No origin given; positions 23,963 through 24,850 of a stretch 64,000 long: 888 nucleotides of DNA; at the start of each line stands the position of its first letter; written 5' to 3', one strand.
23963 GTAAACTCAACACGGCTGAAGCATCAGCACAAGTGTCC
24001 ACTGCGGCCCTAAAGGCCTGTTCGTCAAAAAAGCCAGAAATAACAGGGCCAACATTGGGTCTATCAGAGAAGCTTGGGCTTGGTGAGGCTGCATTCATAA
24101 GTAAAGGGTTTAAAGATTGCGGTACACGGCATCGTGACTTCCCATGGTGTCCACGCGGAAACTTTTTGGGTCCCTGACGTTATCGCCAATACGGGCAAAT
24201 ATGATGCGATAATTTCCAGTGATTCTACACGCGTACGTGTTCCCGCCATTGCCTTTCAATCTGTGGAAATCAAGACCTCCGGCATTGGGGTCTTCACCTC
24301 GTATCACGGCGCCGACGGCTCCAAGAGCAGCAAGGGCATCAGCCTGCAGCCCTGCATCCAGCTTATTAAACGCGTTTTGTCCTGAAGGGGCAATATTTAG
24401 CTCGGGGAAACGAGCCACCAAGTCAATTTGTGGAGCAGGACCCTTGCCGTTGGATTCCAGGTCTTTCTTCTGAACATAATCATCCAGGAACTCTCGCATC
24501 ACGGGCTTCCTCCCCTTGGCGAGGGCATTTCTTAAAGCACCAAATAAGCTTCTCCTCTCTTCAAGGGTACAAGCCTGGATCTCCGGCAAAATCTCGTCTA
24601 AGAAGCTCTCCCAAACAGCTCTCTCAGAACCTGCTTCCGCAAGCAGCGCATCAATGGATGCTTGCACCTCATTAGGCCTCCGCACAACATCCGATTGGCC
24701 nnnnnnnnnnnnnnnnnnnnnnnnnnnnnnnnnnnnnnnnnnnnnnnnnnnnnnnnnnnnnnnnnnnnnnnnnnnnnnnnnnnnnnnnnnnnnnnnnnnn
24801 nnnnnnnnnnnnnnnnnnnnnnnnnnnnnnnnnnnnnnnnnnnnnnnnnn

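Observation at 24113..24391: RelE/ParE-fold toxin module fused to the C-terminus of an 878-aa protein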

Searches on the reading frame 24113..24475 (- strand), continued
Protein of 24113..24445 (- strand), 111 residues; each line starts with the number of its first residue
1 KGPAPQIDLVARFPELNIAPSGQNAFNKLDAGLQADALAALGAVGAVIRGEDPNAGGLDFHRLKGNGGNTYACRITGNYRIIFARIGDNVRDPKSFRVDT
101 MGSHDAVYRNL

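Call 50: find_homologous_proteins(query=A4, max_evalue=0.001)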
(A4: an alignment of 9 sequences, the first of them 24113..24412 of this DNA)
Query A4 (9 sequences) (100 aa, profile of the alignment): 6631 proteins with E <= 0.001 among 8000 candidates; the best 120 are listed.
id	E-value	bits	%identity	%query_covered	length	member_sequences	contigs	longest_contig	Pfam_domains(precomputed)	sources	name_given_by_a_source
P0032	7.9e-35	137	42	33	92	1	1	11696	PF05015.19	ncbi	-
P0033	9.5e-35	136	45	33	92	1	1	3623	PF05015.19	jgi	jgi:proteic killer suppression protein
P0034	1.0e-34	136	37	43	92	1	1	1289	PF05015.19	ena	-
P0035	1.1e-34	136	39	33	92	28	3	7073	PF05015.19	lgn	-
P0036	1.1e-34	136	45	33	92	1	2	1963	PF05015.19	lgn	-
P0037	1.2e-34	136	35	43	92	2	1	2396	PF05015.19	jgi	-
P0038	1.8e-34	136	39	33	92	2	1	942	PF05015.19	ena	-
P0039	2.0e-34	135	36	53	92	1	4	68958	PF05015.19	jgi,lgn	-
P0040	2.5e-34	135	39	33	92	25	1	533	PF05015.19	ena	-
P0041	3.3e-34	135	32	73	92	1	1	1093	PF05015.19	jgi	-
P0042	3.7e-34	135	32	61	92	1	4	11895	PF05015.19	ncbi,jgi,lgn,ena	-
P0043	4.2e-34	134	39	54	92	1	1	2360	PF05015.19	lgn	-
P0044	4.9e-34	134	45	33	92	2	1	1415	PF05015.19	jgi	jgi:proteic killer suppression protein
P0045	6.2e-34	134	45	33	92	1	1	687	PF05015.19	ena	-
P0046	6.9e-34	134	41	46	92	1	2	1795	PF05015.19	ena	-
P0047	7.2e-34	134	31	64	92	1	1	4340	PF05015.19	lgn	-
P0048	7.6e-34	134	42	33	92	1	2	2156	PF05015.19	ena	-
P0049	9.1e-34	133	42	33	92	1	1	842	PF05015.19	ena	-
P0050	9.2e-34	133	35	43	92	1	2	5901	PF05015.19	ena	-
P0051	9.8e-34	133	33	52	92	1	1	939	PF05015.19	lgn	-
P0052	1.0e-33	133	40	43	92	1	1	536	PF05015.19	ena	-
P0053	1.0e-33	133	36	55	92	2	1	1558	PF05015.19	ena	-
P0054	1.1e-33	133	35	62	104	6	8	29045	PF05015.19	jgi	-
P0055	1.1e-33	133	42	33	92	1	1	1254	PF05015.19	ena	-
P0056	1.1e-33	133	37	52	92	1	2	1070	PF05015.19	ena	-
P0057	1.2e-33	133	35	43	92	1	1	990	PF05015.19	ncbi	-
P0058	1.3e-33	133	35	43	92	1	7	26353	PF05015.19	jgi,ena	jgi:toxin HigB-1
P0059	1.3e-33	133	35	52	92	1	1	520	PF05015.19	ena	-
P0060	1.3e-33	133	39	33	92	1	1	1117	PF05015.19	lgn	-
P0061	1.4e-33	133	35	74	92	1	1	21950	PF05015.19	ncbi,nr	ncbi:MAG: type II toxin-antitoxin system RelE/ParE family toxin [Deltaproteobacteria bacterium]|nr:t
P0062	1.4e-33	133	33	59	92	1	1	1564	PF05015.19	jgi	-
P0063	1.4e-33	133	42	33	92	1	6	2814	PF05015.19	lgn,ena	-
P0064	1.5e-33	133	35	54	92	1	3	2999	PF05015.19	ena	-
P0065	1.5e-33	133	32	74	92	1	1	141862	PF05015.19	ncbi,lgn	-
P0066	1.5e-33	133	37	52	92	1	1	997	PF05015.19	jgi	jgi:proteic killer suppression protein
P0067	1.7e-33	133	35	54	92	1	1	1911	PF05015.19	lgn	-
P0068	1.7e-33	132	34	64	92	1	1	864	PF05015.19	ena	-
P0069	1.9e-33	132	41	54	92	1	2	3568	PF05015.19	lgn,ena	-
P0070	2.1e-33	132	42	33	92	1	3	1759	PF05015.19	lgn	-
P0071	2.1e-33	132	40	55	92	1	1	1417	PF05015.19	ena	-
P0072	2.2e-33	132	45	33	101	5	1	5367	PF05015.19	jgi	jgi:toxin HigB-1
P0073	2.3e-33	132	40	52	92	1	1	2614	PF05015.19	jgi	jgi:toxin HigB-1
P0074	2.3e-33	132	37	54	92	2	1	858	PF05015.19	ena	-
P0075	2.3e-33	132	42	33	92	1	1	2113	PF05015.19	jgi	jgi:proteic killer suppression protein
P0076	2.4e-33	132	43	42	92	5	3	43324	PF05015.19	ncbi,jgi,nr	ncbi:MAG: peptidase [Deltaproteobacteria bacterium]|jgi:toxin HigB-1|nr:peptidase [Deltaproteobacter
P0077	2.4e-33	132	32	59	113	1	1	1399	PF05015.19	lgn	-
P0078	2.5e-33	132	37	43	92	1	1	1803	PF05015.19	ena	-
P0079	2.6e-33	132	48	33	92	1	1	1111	PF05015.19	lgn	-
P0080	2.6e-33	132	35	43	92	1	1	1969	PF05015.19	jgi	jgi:proteic killer suppression protein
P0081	2.8e-33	132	45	33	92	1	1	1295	PF05015.19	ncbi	-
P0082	3.1e-33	132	35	52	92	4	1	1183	PF05015.19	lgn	-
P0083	3.3e-33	132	39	46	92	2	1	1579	PF05015.19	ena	-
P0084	3.4e-33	132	35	52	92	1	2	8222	PF05015.19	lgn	-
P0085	3.7e-33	131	39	46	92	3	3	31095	PF05015.19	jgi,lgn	jgi:toxin HigB-1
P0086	3.8e-33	131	45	33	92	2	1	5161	PF05015.19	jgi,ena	jgi:proteic killer suppression protein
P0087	3.9e-33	131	40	43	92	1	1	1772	PF05015.19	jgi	jgi:proteic killer suppression protein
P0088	4.1e-33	131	33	62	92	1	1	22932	PF05015.19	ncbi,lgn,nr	ncbi:MAG: type II toxin-antitoxin system RelE/ParE family toxin [Deltaproteobacteria bacterium]|nr:t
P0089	4.2e-33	131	40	52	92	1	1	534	PF05015.19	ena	-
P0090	4.5e-33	131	33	74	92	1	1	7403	PF05015.19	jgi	jgi:proteic killer suppression protein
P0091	5.0e-33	131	37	54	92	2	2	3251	PF05015.19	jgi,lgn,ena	-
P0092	5.0e-33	131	37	43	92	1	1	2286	PF05015.19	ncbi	ncbi:MAG: type II toxin-antitoxin system RelE/ParE family toxin [Pseudomonadota bacterium]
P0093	5.4e-33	131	38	52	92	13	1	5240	PF05015.19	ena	-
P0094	5.6e-33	131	41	46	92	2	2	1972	PF05015.19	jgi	-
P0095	5.7e-33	131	45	33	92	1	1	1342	PF05015.19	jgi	jgi:toxin HigB-1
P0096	5.9e-33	131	48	33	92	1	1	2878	PF05015.19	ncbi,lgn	-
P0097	6.0e-33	131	40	43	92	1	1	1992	PF05015.19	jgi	jgi:proteic killer suppression protein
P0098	6.2e-33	131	42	55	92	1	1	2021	PF05015.19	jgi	jgi:proteic killer suppression protein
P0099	6.3e-33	131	40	42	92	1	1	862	PF05015.19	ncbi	-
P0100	6.5e-33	131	37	43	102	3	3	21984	PF05015.19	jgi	jgi:proteic killer suppression protein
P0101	6.7e-33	131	32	74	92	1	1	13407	PF05015.19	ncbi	-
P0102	6.7e-33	131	34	52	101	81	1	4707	PF05015.19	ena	-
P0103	6.8e-33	131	39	41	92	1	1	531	PF05015.19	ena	-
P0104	7.4e-33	130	37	54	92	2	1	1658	PF05015.19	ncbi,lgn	-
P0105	7.4e-33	130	42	33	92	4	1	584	PF05015.19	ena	-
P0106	7.7e-33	130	42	43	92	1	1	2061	PF05015.19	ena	-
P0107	8.3e-33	130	31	88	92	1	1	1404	PF05015.19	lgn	-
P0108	8.4e-33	130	45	33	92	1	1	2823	PF05015.19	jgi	jgi:proteic killer suppression protein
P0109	8.5e-33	130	37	43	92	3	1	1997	PF05015.19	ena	-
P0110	9.1e-33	130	35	52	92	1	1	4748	PF05015.19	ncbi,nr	ncbi:MAG: type II toxin-antitoxin system RelE/ParE family toxin [Desulfamplus sp.]|nr:type II toxin-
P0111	9.1e-33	130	37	52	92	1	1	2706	PF05015.19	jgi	jgi:proteic killer suppression protein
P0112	9.3e-33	130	39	33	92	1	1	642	PF05015.19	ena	-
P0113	1.1e-32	130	37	43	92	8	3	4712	PF05015.19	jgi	jgi:proteic killer suppression protein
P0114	1.1e-32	130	35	54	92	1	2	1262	PF05015.19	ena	-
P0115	1.1e-32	130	34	53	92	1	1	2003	PF05015.19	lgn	-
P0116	1.2e-32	130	32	58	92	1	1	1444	PF05015.19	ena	-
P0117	1.2e-32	130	44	32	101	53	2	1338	PF05015.19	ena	-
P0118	1.2e-32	130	34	61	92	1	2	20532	PF05015.19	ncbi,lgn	-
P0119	1.2e-32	130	37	43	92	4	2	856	PF05015.19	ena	-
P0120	1.3e-32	130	37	43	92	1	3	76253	PF05015.19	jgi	jgi:proteic killer suppression protein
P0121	1.3e-32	130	38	52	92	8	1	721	PF05015.19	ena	-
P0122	1.3e-32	130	44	41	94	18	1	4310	PF05015.19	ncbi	-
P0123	1.3e-32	130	42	33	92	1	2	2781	PF05015.19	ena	-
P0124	1.4e-32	130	37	43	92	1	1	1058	PF05015.19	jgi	jgi:proteic killer suppression protein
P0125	1.4e-32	130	38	42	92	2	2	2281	PF05015.19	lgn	-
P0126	1.5e-32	129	41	46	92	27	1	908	PF05015.19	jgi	jgi:proteic killer suppression protein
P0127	1.5e-32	129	45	33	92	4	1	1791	PF05015.19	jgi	jgi:proteic killer suppression protein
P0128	1.5e-32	129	33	53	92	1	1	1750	PF05015.19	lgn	-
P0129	1.6e-32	129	45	33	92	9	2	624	PF05015.19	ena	-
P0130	1.6e-32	129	35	52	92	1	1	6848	PF05015.19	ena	-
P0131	1.6e-32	129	45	33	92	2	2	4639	PF05015.19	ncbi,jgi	ncbi:MAG: type II toxin-antitoxin system RelE/ParE family toxin [Desulfobacterales bacterium]|jgi:pr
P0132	1.7e-32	129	35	43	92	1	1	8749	PF05015.19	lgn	-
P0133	1.7e-32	129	35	43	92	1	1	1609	PF05015.19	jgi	jgi:proteic killer suppression protein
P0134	1.8e-32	129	40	43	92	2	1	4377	PF05015.19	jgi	-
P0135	1.8e-32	129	38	42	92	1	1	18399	PF05015.19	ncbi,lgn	-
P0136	1.8e-32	129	41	46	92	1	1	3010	PF05015.19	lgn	-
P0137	1.8e-32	129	37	49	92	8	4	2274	PF05015.19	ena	-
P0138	2.0e-32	129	41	34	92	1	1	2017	PF05015.19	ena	-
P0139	2.0e-32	129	40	43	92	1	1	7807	PF05015.19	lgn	-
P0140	2.0e-32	129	33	53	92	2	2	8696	PF05015.19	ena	-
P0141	2.0e-32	129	37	43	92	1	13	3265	PF05015.19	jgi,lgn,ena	-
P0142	2.0e-32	129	40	33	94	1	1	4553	PF05015.19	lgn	-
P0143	2.0e-32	129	37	43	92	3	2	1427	PF05015.19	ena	-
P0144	2.1e-32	129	37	43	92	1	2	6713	PF05015.19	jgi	jgi:proteic killer suppression protein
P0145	2.1e-32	129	39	46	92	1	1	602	PF05015.19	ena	-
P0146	2.2e-32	129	48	33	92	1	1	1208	PF05015.19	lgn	-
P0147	2.3e-32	129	37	53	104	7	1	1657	PF05015.19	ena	-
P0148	2.3e-32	129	41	46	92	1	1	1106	PF05015.19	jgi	jgi:proteic killer suppression protein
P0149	2.4e-32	129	47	34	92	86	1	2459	PF05015.19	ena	-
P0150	2.4e-32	129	32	67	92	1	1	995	PF05015.19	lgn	-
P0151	2.6e-32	129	37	43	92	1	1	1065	PF05015.19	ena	-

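Call 60: predict_structure(alignment_id=A5)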
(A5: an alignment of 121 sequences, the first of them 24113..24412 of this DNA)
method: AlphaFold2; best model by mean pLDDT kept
length: 100 residues; sequences in the alignment: 121
mean_pLDDT: 64.0   pTM: 0.52
mean pLDDT of the five models: 64.0, 62.9, 62.3, 59.5, 58.0
residues with pLDDT >= 90: 0; 70-90: 39; 50-70: 45; < 50: 16
segments of 3 or more residues with pLDDT < 50: 1-3, 93-100
pLDDT, mean of each block of 10 residues (from residue 1): 55 68 74 68 68 70 74 63 53 46
secondary structure, 60 per line:
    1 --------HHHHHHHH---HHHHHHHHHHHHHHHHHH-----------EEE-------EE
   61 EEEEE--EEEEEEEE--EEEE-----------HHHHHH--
elements in order: H9-16 H20-37 E49-51 E59-65 E68-75 E78-81 H93-98

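Call 63: fold_search(model_id=the predicted structure, library=pdb)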
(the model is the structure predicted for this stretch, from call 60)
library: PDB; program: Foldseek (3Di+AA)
matches with E <= 10: 113; with E <= 0.001: 0
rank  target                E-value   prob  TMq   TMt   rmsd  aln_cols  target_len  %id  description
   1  7xbj_A                1.9e-02  0.94  0.43  0.18   4.3        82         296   18  Txp40, an insecticidal toxin protein from Xenorhabdus nematophila (released 2023-03-29)
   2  3bpq_D                2.1e-02  1.00  0.56  0.64   2.4        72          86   21  Crystal Structure of RelB-RelE antitoxin-toxin complex from Methanococcus jannaschii (released 2008-12-23)
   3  4ltt                  2.4e-02  0.97  0.51  0.55   4.1       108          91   18  Crystal structure of native apo toxin from Helicobacter pylori (released 2014-02-05)
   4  4lsy_A                2.8e-02  0.97  0.47  0.52   3.9        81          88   21  Crystal structure of copper-bound L66S mutant toxin from Helicobacter pylori (released 2014-02-05)
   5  8yxv_E                3.6e-02  0.99  0.54  0.62   2.7        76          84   18  Toxin-antitoxin complex from Streptococcus pneumoniae (released 2025-04-09)
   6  4ls4_A                4.9e-02  0.92  0.46  0.50   3.8        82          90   21  Crystal structure of L66S mutant toxin from Helicobacter pylori (released 2014-02-05)
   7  6l8e_E                5.9e-02  0.75  0.40  0.44   5.4        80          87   20  Crystal structure of heterohexameric YoeB-YefM complex bound to 26bp-DNA (released 2020-09-02)
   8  9lew_B                7.2e-02  0.91  0.49  0.53   2.8        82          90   21  The crystal structure of DinJ-YafQ complex from Vibrio cholerae (released 2025-07-30)
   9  7xbj_B                7.2e-02  0.77  0.44  0.19   5.3        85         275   20  Txp40, an insecticidal toxin protein from Xenorhabdus nematophila (released 2023-03-29)
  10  7bwf_A                8.2e-02  0.66  0.40  0.44   5.4        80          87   20  YoeB-YefM complex from Staphylococcus aureus (released 2020-05-20)
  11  3oei_C                8.7e-02  0.97  0.55  0.63   2.8        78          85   19  Crystal structure of Mycobacterium tuberculosis RelJK (Rv3357-Rv3358-RelBE3) (released 2011-03-16)
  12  7v6w_E                8.7e-02  0.94  0.52  0.57   3.5        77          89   18  Crystal structure of heterohexameric Sa2YoeB-Sa2YefM complex bound to 26bp-DNA (released 2021-12-15)
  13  4px8                  1.3e-01  0.75  0.43  0.43   5.0        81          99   20  Structure of P. vulgaris HigB toxin (released 2015-10-21)
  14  3oei_K                1.4e-01  0.95  0.55  0.63   2.7        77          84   19  Crystal structure of Mycobacterium tuberculosis RelJK (Rv3357-Rv3358-RelBE3) (released 2011-03-16)
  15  4ypb_QY               1.5e-01  0.85  0.49  0.53   3.9        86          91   17  Precleavage 70S structure of the P. vulgaris HigB DeltaH92 toxin bound to the AAA codon (released 2015-10-21)
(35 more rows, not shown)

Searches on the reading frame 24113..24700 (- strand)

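Call 26: search_protein_families(library=pfam, proteins=[window:24113-24700:-], max_evalue=10)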
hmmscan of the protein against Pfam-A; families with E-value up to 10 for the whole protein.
window:24113-24700:- (196 aa): 3 families
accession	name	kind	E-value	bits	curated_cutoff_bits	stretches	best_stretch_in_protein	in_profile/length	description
PF05015.19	HigB-like_toxin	-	0.0099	16.8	27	1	142-170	50-78/91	RelE-like toxin of type II toxin-antitoxin system HigB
PF04216.18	FdhE_N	-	0.14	12.8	28.7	1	12-81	67-136/167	FdhE, N-terminal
PF12940.12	RAG1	-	0.17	10.3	25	1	11-69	410-472/653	Recombination-activation protein 1 (RAG1), recombinase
